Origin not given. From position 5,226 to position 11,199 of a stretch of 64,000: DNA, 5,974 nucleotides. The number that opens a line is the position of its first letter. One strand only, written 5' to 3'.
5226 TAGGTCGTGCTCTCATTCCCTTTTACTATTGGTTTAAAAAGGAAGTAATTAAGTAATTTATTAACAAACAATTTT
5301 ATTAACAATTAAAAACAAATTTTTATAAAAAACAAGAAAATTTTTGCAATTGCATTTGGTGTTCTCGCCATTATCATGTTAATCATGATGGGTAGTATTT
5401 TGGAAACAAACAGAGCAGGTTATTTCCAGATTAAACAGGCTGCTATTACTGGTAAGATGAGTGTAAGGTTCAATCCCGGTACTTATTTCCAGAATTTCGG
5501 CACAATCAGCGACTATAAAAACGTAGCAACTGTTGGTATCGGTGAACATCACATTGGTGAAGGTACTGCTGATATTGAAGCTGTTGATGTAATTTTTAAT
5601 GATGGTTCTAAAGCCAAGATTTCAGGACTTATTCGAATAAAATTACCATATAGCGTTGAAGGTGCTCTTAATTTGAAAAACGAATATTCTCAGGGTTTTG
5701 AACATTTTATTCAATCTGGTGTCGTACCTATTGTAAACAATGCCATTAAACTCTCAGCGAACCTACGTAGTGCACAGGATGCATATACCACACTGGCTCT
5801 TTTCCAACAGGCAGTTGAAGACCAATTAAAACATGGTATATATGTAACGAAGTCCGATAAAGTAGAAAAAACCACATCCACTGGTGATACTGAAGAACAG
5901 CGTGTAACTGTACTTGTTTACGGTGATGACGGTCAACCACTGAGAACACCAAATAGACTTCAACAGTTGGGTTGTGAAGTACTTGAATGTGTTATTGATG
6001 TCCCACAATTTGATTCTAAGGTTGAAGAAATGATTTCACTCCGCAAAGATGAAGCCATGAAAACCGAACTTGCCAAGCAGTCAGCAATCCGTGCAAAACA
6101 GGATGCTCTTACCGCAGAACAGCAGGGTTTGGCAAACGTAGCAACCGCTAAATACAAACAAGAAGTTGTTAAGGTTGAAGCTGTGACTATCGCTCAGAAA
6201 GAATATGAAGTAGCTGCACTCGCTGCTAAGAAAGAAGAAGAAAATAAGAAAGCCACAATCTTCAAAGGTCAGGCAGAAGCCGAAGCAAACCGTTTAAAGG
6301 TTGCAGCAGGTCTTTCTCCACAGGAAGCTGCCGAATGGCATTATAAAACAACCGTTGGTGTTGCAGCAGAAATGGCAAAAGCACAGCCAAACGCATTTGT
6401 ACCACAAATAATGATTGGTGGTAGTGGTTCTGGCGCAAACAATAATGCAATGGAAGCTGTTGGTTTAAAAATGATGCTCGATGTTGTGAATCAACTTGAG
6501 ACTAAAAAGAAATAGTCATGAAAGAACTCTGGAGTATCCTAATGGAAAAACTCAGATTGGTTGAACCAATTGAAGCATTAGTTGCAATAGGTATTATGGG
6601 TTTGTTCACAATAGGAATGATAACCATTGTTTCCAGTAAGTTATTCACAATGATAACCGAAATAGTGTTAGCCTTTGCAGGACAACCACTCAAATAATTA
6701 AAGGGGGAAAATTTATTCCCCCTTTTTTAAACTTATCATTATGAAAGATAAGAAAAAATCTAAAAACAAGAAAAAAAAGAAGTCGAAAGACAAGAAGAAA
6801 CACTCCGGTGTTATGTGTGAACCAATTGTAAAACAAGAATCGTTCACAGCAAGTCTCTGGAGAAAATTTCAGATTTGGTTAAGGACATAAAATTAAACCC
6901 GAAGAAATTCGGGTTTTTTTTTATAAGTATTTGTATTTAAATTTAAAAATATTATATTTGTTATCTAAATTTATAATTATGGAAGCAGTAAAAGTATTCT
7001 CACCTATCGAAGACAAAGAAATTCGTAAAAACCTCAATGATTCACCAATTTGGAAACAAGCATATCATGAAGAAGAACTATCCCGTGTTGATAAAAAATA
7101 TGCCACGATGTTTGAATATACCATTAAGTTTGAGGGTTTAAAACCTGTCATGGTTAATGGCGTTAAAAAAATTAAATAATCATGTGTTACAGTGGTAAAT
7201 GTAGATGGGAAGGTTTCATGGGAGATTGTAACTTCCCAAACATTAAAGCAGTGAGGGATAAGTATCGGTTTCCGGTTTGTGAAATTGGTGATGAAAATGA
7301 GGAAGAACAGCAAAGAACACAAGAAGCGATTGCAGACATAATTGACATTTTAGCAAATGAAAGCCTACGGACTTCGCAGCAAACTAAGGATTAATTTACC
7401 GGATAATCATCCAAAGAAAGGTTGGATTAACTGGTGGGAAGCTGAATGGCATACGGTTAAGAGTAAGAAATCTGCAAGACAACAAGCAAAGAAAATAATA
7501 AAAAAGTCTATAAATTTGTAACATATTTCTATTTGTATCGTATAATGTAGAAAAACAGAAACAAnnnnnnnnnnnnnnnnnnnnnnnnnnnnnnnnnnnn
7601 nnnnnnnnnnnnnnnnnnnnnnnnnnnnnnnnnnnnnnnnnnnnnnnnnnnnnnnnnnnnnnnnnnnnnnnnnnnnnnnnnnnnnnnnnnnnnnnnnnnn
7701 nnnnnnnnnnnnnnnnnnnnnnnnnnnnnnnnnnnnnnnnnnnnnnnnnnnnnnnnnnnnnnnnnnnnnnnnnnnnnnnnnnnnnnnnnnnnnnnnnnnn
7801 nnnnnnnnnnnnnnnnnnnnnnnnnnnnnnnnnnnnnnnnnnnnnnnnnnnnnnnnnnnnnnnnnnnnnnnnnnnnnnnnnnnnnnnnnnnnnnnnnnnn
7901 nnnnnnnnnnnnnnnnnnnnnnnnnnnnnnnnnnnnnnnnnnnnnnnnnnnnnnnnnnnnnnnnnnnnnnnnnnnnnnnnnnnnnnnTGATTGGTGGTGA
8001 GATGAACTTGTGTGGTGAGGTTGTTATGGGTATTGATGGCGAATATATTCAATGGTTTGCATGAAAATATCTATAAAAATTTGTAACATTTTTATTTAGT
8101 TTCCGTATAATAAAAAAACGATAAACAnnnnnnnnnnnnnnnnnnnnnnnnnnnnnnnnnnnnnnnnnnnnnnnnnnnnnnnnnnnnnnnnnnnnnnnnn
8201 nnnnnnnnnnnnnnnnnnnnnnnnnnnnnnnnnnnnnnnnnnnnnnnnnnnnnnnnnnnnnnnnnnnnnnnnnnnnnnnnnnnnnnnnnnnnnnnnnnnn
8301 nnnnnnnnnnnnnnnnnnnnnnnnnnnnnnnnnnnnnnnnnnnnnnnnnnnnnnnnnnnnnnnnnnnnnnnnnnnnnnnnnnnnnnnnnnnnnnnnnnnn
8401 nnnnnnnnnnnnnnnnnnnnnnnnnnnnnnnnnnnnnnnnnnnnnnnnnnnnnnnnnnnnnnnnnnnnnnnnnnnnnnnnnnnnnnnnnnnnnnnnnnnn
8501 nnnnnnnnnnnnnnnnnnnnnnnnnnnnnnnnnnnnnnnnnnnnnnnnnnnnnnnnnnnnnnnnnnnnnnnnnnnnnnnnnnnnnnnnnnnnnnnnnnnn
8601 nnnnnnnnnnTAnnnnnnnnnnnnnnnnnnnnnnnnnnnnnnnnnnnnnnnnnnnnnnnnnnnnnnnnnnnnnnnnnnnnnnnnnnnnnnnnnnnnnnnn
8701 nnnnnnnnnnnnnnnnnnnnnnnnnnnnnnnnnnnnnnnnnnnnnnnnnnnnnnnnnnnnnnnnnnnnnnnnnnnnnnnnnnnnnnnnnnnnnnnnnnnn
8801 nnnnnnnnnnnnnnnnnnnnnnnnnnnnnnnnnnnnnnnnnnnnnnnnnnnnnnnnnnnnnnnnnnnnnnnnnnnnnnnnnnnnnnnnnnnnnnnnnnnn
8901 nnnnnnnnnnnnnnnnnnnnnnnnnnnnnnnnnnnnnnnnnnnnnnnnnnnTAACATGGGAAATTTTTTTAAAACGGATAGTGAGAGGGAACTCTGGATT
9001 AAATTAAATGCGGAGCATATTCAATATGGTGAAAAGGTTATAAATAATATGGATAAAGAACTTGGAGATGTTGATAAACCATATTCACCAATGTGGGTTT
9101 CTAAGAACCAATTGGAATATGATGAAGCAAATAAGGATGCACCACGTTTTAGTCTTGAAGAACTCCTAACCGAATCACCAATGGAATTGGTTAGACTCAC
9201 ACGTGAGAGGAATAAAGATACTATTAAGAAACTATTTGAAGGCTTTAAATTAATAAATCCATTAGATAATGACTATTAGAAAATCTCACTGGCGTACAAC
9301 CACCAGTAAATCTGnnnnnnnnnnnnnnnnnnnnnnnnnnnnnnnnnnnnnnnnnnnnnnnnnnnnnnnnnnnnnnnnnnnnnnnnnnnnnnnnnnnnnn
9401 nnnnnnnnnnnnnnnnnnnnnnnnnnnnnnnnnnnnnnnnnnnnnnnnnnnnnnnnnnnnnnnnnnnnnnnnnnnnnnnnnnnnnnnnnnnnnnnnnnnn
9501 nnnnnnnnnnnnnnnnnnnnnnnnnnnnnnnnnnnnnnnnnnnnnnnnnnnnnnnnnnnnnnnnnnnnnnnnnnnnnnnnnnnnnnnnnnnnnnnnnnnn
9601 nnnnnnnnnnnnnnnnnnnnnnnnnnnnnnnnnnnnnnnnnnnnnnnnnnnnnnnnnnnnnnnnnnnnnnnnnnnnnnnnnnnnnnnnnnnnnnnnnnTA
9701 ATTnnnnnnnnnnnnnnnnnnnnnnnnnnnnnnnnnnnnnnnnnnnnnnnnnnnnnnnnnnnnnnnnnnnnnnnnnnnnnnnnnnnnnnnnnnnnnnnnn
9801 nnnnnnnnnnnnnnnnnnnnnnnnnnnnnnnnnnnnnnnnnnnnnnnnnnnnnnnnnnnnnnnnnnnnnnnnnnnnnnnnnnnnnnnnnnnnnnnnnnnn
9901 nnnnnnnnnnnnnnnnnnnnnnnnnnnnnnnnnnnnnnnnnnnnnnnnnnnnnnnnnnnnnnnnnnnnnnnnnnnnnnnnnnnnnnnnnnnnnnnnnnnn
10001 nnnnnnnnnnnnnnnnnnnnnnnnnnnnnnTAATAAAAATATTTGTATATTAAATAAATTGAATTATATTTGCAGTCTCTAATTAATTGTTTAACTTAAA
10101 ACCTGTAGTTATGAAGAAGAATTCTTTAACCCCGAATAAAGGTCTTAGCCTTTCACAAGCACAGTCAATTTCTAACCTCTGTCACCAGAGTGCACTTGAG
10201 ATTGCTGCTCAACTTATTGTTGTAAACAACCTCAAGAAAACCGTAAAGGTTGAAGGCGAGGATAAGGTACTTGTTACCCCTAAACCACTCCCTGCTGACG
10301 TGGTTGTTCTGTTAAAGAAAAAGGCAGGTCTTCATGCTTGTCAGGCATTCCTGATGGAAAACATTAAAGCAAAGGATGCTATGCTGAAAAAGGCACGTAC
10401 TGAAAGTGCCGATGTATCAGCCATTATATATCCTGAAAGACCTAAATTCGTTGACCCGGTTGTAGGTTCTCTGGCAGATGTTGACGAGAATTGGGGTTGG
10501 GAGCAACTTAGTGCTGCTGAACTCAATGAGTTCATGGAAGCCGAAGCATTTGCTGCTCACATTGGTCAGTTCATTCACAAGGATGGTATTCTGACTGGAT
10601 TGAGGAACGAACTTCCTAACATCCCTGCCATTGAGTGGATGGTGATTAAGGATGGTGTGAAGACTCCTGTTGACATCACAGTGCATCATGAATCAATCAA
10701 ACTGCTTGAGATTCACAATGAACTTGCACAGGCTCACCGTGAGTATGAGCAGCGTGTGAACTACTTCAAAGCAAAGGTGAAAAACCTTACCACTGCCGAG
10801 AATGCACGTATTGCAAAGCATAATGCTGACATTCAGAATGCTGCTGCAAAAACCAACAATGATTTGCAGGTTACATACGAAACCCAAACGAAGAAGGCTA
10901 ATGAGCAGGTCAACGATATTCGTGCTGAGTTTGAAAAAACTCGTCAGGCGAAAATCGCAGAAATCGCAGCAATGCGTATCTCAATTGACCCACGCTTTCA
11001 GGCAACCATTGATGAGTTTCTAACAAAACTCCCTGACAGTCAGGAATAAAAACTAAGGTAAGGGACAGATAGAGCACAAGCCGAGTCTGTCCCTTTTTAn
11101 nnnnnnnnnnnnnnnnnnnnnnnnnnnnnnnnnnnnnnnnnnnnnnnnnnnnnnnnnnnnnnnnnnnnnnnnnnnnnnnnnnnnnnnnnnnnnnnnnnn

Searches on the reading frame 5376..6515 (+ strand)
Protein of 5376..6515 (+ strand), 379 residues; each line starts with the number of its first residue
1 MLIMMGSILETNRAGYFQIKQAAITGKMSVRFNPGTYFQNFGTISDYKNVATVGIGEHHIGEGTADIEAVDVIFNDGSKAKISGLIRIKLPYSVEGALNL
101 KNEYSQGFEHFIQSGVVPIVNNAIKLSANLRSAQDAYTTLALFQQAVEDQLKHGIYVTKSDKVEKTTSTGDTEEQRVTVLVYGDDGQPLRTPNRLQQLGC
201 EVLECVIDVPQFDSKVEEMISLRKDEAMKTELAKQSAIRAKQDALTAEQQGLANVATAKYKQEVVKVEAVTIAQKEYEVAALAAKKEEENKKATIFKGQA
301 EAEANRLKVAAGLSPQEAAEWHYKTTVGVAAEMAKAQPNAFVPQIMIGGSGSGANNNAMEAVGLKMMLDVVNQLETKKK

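Call 7: search_protein_families(library=pfam, proteins=[window:5376-6515:+], max_evalue=0.01)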
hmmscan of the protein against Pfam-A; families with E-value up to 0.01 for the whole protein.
window:5376-6515:+ (379 aa): 0 families

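Call 52: search_protein_families(library=pfam, proteins=[window:5376-6515:+], max_evalue=1)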
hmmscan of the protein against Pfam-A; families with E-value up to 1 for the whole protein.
window:5376-6515:+ (379 aa): 1 family
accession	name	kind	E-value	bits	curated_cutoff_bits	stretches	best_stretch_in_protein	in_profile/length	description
PF01559.21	Zein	-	0.18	11.8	24.6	0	330-374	125-167/246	Zein seed storage protein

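Call 64: search_protein_families(library=ncbifam, proteins=[window:5376-6515:+], max_evalue=0.001)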
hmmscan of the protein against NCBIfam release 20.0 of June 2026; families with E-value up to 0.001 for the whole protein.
window:5376-6515:+ (379 aa): 0 families

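Call 75: search_solved_structures(query=window:5376-6515:+, max_evalue=1)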
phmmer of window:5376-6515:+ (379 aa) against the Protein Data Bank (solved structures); distinct sequences matched with E-value up to 1: 5.
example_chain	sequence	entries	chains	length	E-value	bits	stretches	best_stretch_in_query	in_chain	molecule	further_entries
9urz_D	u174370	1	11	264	0.039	16.4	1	235-307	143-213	Prohibitin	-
9urz_B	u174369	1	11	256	0.22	14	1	195-306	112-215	Prohibitin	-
8rrh_A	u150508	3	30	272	0.25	13.8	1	201-307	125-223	Prohibitin 1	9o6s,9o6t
9unl_E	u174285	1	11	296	0.29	13.6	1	201-307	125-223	Prohibitin 1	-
9o9z_A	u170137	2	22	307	0.31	13.5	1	201-307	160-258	Prohibitin 1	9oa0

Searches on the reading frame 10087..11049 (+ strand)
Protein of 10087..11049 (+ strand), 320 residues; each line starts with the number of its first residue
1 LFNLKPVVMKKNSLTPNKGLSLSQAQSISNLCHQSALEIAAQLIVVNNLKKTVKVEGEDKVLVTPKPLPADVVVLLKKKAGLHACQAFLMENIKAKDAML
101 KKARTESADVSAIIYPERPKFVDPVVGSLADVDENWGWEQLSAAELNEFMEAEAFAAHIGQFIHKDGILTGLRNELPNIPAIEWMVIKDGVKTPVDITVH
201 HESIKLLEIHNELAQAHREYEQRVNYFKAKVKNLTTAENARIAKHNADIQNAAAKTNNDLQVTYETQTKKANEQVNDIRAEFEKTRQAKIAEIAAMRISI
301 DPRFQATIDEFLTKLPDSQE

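Call 7: search_protein_families(library=pfam, proteins=[window:10087-11049:+], max_evalue=0.01)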
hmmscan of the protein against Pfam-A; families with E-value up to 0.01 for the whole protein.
window:10087-11049:+ (320 aa): 1 family
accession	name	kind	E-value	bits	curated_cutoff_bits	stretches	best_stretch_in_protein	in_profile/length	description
PF05873.17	Mt_ATP-synt_D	-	0.00019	21.8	27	1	165-252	33-120/154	ATP synthase D chain, mitochondrial (ATP5H)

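Call 52: search_protein_families(library=pfam, proteins=[window:10111-11049:+], max_evalue=1)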
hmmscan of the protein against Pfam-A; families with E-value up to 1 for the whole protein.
window:10111-11049:+ (312 aa): 4 families
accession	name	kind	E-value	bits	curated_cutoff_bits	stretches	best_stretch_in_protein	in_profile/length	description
PF05873.17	Mt_ATP-synt_D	-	0.00017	21.9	27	1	157-244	33-120/154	ATP synthase D chain, mitochondrial (ATP5H)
PF04871.18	Uso1_p115_C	-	0.07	13.8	28.4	1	220-309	10-85/121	Uso1 / p115 like vesicle tethering protein, C terminal region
PF07739.18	TipAS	-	0.28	12.1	23.8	1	208-303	5-102/117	TipAS antibiotic-recognition domain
PF25764.1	KIF21A_4th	-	0.9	9.6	33.1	1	189-279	37-125/183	KIF21A-like domain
